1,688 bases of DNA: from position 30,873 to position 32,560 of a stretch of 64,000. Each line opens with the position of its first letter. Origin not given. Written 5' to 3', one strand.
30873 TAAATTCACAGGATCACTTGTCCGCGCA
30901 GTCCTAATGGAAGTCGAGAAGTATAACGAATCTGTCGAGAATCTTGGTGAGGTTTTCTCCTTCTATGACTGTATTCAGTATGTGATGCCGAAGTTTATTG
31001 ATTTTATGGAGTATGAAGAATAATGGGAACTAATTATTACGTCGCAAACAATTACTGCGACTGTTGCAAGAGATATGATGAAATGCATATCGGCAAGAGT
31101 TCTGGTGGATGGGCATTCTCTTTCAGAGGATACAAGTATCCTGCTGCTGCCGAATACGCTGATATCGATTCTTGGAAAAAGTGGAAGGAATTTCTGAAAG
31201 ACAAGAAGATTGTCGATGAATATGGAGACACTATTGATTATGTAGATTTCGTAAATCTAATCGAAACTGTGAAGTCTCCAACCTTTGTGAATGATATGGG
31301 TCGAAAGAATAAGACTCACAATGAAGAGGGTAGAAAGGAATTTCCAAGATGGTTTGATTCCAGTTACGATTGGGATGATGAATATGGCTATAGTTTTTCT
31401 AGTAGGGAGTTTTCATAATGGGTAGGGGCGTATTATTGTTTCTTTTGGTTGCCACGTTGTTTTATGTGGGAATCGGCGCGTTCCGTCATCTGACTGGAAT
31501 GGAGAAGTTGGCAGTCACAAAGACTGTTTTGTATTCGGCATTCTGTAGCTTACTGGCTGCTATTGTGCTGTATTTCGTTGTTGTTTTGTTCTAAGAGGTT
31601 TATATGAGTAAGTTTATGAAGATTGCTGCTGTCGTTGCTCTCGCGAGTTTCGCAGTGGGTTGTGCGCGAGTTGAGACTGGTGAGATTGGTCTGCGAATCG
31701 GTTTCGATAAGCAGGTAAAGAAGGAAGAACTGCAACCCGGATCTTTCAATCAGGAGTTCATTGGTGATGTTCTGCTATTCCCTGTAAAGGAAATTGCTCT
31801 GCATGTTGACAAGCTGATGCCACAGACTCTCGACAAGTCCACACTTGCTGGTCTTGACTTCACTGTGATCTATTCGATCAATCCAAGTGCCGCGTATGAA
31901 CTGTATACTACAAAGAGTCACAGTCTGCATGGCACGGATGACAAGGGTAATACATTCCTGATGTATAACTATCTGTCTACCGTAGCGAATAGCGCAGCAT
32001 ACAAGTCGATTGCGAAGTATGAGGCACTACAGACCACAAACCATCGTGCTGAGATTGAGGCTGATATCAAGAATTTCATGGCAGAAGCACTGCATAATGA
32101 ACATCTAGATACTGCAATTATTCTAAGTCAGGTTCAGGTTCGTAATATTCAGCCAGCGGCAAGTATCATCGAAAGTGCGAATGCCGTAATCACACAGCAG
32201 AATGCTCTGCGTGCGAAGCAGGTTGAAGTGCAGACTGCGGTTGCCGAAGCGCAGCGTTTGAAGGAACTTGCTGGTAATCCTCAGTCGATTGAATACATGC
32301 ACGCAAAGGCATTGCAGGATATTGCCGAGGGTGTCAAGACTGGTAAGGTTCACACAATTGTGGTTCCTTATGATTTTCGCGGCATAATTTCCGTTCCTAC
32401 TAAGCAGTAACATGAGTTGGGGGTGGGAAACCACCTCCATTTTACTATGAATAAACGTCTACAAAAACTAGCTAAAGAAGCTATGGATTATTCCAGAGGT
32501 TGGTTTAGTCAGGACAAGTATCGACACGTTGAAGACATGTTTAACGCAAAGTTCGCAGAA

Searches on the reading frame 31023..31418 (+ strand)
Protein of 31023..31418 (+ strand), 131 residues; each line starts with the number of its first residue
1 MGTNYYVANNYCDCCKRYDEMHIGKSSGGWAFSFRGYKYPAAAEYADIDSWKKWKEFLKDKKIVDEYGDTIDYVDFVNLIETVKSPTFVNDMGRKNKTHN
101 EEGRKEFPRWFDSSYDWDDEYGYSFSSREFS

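Call 105: search_protein_families(library=phrogs, proteins=[window:31023-31418:+], max_evalue=0.001)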
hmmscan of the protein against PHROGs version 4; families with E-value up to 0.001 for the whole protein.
window:31023-31418:+ (131 aa): 1 family
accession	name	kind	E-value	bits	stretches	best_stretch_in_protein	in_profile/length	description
phrog_12436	-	unknown function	1.7e-06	29.2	1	1-130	1-123/124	-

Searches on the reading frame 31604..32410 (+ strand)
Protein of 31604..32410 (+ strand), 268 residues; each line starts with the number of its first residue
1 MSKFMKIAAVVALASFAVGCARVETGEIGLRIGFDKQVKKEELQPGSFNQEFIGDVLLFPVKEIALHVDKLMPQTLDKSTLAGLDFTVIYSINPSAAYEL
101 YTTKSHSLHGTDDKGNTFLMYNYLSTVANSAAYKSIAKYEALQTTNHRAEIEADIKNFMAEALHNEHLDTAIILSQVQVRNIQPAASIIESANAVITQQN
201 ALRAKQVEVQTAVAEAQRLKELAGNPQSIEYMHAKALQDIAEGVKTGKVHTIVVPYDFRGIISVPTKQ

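Call 81: search_protein_families(library=pfam, proteins=[window:31604-32410:+], max_evalue=0.001)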
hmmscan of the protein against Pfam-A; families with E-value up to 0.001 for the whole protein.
window:31604-32410:+ (268 aa): 1 family
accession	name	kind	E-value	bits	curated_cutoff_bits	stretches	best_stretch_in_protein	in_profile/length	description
PF01145.31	Band_7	-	2.6e-18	67.2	23.6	1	22-215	2-175/176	SPFH domain / Band 7 family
